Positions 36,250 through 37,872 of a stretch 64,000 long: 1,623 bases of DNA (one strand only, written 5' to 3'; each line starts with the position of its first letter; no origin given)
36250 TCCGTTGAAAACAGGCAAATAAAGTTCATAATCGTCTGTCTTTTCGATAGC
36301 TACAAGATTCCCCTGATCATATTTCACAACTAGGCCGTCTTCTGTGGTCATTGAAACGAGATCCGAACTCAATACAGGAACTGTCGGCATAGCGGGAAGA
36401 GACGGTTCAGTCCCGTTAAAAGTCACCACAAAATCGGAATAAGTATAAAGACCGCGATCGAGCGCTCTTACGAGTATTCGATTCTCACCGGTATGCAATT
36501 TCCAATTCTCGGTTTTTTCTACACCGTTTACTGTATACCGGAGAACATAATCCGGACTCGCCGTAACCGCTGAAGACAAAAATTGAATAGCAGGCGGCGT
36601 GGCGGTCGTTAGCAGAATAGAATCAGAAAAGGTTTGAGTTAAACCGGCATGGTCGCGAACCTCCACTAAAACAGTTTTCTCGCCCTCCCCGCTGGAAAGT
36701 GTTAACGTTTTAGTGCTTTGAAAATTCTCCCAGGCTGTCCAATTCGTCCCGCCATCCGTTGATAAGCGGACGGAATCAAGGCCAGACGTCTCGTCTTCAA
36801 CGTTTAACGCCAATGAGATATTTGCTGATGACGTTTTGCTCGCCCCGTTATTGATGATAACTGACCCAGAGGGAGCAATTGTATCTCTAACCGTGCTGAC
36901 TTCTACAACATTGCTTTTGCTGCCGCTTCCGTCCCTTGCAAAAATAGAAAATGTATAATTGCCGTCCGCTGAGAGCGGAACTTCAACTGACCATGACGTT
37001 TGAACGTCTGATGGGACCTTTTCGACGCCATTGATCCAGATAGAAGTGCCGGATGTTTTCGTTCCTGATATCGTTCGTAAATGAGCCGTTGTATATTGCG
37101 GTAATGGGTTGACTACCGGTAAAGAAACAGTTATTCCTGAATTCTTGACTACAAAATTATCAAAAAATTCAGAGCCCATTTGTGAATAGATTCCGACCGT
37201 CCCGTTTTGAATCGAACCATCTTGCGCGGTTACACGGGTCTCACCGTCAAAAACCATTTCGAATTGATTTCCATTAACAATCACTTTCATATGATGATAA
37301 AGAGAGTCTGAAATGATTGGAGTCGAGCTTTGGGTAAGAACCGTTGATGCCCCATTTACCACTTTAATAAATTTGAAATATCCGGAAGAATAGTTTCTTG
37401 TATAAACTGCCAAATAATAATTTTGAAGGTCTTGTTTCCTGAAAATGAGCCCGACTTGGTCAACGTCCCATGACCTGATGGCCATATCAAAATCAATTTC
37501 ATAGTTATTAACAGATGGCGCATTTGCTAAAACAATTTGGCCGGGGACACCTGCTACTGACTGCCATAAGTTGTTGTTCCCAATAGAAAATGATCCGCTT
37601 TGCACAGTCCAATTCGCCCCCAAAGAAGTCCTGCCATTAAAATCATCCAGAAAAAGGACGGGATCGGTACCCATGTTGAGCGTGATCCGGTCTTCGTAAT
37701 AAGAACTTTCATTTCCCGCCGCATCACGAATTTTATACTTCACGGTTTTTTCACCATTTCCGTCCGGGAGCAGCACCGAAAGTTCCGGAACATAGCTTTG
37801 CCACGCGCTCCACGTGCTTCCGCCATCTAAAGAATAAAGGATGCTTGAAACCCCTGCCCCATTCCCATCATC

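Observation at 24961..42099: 5712-aa single-ORF giant protein combining Ig-like repeat stalk, LamG lectin domain, long YD/Rhs-type repeat regions, membrane-like segment and a long C-terminal extension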

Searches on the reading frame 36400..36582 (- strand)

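Call 78: search_protein_families(library=pfam, proteins=[window:36400-36582:-], max_evalue=10)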
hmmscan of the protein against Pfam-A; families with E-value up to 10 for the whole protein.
window:36400-36582:- (61 aa): 1 family
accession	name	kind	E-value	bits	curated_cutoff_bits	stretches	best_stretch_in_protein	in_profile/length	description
PF13290.12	CHB_HEX_C_1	-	0.13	12.7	22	1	7-31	16-40/67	Chitobiase/beta-hexosaminidase C-terminal domain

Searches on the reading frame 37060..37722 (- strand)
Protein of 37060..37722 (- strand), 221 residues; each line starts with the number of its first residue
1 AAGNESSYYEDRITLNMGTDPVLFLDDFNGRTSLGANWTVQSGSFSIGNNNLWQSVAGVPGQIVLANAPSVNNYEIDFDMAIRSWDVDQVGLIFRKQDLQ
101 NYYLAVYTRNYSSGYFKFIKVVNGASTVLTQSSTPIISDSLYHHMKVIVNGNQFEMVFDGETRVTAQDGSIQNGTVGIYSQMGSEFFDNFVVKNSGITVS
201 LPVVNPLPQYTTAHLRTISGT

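Call 78: search_protein_families(library=pfam, proteins=[window:37060-37722:-], max_evalue=10)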
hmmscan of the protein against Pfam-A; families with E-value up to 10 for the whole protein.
window:37060-37722:- (221 aa): 4 families
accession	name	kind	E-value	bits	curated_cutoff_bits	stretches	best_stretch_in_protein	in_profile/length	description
PF06439.18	3keto-disac_hyd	-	0.00016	22.3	26.8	1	28-192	6-186/187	3-keto-disaccharide hydrolase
PF02210.31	Laminin_G_2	-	0.0026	18.7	22.9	1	91-170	8-83/126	Laminin G domain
PF05986.19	ADAMTS_spacer1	-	0.11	13.3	23.6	1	106-181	5-74/115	ADAM-TS Spacer 1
PF17851.8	GH43_C2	-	0.12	12.5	22.7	1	88-166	75-156/203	Beta xylosidase C-terminal Concanavalin A-like domain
